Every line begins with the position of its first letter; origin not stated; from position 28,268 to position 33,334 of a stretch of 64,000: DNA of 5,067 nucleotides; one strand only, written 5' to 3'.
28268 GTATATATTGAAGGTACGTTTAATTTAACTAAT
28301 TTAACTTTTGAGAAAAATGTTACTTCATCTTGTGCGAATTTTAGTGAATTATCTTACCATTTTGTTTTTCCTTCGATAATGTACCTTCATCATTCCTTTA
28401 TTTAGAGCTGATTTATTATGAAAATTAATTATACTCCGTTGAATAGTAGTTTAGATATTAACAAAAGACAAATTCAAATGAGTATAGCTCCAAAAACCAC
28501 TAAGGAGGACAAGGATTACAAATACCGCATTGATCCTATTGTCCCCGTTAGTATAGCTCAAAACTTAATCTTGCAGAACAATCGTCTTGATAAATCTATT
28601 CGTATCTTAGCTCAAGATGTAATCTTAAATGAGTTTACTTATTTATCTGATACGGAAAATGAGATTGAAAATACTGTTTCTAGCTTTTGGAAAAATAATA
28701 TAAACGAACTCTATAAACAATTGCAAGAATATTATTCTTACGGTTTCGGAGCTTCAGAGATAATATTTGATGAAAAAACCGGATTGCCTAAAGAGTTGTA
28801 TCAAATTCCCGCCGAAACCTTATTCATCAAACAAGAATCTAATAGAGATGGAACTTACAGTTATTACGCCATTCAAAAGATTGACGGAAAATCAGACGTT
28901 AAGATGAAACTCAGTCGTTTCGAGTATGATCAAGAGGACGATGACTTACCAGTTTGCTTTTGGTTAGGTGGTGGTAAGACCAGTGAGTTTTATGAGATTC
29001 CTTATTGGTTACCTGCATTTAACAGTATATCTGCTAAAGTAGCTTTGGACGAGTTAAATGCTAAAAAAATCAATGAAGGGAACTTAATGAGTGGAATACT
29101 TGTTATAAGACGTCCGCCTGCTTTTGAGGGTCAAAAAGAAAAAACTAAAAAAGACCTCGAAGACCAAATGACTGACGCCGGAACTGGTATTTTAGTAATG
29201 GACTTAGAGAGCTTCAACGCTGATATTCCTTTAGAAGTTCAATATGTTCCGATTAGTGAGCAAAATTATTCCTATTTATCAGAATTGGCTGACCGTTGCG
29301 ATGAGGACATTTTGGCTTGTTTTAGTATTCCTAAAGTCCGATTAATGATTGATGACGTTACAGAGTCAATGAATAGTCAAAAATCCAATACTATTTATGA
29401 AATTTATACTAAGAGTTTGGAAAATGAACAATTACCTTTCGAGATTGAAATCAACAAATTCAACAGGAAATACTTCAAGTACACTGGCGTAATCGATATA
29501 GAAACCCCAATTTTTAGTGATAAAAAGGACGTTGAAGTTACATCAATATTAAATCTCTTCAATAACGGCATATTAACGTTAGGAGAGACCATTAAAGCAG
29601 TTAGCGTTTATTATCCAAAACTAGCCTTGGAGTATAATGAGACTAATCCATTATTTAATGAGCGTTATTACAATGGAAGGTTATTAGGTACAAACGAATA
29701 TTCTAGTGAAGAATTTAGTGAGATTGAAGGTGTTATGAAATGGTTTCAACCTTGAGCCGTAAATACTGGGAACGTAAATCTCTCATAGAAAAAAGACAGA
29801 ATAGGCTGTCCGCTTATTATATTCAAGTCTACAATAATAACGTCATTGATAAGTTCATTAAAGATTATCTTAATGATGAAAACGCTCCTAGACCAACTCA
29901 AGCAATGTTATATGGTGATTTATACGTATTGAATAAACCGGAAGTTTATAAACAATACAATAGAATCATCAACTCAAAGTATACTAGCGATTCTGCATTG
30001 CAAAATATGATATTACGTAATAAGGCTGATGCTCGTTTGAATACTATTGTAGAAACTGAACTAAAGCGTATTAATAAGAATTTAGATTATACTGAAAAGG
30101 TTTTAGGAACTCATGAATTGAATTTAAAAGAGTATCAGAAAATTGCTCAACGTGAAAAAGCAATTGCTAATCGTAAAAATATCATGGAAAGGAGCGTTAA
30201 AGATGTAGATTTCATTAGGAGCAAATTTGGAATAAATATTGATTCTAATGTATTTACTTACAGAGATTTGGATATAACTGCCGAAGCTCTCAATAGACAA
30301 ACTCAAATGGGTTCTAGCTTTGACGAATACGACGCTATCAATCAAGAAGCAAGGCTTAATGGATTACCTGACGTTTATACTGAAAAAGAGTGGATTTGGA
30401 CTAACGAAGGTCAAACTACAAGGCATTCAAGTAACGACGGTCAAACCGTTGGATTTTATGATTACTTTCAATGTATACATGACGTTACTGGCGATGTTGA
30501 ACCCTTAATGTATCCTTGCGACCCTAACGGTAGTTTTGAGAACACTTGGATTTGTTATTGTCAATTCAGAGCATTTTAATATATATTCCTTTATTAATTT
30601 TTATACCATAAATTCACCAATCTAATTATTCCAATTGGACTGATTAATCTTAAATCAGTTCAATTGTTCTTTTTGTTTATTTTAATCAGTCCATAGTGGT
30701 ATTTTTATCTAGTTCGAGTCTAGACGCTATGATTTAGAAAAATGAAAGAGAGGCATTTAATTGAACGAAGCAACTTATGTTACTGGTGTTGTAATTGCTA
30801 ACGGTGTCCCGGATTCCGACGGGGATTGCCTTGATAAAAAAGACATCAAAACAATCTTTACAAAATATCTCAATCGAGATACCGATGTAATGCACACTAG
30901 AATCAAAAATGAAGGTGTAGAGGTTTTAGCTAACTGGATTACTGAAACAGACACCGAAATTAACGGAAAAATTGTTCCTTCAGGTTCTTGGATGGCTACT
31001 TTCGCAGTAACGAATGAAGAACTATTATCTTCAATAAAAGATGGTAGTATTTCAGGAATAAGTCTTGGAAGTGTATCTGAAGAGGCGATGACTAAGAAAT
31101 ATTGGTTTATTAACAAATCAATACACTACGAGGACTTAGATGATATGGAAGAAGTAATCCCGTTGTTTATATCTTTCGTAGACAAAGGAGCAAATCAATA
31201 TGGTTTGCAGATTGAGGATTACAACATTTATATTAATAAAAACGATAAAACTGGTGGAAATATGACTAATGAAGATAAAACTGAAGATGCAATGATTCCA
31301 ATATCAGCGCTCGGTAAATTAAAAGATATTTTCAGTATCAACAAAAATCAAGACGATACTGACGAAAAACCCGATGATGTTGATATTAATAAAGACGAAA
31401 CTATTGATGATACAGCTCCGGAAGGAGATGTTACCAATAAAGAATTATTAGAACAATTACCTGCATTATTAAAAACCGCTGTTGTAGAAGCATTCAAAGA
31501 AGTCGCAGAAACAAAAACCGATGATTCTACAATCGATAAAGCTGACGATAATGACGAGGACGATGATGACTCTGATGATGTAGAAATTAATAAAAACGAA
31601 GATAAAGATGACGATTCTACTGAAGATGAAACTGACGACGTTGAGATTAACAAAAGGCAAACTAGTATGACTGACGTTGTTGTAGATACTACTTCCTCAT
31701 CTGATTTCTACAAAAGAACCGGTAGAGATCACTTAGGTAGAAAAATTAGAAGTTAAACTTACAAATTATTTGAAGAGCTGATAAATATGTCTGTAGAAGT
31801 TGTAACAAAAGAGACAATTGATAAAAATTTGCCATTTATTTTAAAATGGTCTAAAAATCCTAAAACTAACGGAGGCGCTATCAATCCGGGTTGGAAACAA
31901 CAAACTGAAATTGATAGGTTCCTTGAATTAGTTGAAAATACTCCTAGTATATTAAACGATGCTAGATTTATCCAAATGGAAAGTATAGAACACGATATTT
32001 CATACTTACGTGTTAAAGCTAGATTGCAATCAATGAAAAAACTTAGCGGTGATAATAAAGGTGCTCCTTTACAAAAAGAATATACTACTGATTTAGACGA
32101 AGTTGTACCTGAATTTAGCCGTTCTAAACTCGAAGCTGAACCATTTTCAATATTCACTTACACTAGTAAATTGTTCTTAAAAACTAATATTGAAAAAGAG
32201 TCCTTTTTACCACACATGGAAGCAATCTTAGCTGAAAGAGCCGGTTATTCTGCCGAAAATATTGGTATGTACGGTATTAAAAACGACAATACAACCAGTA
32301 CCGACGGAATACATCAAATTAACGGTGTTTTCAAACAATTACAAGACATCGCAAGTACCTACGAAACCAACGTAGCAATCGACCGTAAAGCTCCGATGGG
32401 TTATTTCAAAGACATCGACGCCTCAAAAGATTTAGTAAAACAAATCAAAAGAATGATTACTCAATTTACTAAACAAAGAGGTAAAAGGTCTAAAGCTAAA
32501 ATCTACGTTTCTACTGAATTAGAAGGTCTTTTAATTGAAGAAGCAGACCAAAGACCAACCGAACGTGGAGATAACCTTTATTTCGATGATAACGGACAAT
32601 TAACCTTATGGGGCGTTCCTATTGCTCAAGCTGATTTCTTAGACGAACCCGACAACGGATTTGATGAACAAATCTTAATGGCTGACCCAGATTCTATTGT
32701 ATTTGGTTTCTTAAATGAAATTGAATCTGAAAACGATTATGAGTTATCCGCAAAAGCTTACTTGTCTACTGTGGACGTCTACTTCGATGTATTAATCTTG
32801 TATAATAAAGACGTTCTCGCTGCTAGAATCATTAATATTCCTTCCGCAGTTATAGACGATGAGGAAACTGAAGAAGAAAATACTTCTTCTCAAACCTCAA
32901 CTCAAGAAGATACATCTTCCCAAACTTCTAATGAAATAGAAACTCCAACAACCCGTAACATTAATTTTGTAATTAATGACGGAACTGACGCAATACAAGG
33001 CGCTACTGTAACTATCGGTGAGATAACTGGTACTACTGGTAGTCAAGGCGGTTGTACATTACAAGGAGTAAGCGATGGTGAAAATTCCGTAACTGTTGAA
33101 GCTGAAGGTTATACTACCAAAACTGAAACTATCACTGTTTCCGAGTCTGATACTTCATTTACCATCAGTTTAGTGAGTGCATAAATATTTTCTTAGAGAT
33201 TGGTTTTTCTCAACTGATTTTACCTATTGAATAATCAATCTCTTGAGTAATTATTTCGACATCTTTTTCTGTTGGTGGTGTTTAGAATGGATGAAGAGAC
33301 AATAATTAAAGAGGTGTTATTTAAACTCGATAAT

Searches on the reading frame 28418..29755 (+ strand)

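Call 7: search_protein_families(library=pfam, proteins=[window:28418-29755:+], max_evalue=0.01)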
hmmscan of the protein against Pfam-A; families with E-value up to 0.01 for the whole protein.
window:28418-29755:+ (445 aa): 1 family
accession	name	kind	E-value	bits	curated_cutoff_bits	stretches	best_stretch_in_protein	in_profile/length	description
PF04860.17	Phage_portal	-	1.1e-06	28.6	39.1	1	100-345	57-272/321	Phage portal protein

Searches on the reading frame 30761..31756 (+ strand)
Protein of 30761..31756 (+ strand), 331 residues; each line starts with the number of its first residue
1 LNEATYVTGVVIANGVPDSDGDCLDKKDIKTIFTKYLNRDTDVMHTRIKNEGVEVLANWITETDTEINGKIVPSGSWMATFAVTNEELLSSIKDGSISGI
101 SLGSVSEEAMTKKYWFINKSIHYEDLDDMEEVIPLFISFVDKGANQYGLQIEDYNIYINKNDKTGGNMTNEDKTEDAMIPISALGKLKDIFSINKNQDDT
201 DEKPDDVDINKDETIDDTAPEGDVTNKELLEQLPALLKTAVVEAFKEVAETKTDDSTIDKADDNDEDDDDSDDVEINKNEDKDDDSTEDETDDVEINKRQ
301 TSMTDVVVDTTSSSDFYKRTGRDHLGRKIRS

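Call 7: search_protein_families(library=pfam, proteins=[window:30761-31756:+], max_evalue=0.01)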
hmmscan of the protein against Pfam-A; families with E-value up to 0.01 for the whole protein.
window:30761-31756:+ (331 aa): 1 family
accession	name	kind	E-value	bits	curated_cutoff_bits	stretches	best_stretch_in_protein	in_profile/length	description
PF14550.11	Peptidase_S78_2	-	2.7e-17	63.4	24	1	3-108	11-124/126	Putative phage serine protease XkdF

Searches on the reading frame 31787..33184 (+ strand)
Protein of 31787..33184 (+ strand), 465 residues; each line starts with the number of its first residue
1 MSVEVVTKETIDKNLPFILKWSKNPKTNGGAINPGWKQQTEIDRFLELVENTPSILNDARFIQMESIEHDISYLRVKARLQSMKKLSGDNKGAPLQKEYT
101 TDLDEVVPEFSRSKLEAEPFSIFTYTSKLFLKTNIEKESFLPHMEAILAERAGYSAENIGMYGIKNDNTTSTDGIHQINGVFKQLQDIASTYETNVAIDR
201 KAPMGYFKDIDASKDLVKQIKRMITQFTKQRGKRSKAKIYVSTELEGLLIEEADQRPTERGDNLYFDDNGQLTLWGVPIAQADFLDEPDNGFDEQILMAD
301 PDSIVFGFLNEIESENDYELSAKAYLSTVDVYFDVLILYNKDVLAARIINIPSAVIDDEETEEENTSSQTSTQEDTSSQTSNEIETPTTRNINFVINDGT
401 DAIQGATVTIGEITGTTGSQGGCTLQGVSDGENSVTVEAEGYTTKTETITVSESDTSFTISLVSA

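Call 7: search_protein_families(library=pfam, proteins=[window:31787-33184:+], max_evalue=0.01)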
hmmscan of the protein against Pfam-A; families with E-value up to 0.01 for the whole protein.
window:31787-33184:+ (465 aa): 3 families
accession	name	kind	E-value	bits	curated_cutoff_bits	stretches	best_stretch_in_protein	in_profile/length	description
PF08308.17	PEGA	-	9.2e-07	29.1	20.8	1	404-462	11-67/71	PEGA domain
PF13620.12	CarboxypepD_reg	-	9.3e-07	29.6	32.3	1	395-457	6-75/82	Carboxypeptidase regulatory-like domain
PF13715.12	CarbopepD_reg_2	-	0.0003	21.2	32.2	1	395-459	5-73/88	CarboxypepD_reg-like domain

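Call 61: search_protein_families(library=phrogs, proteins=[window:31787-33184:+], max_evalue=0.001)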
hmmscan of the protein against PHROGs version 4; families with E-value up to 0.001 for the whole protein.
window:31787-33184:+ (465 aa): 1 family
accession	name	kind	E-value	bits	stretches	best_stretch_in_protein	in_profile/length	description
phrog_1623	-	head and packaging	9.5e-26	91.8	1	38-338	26-292/305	virion structural protein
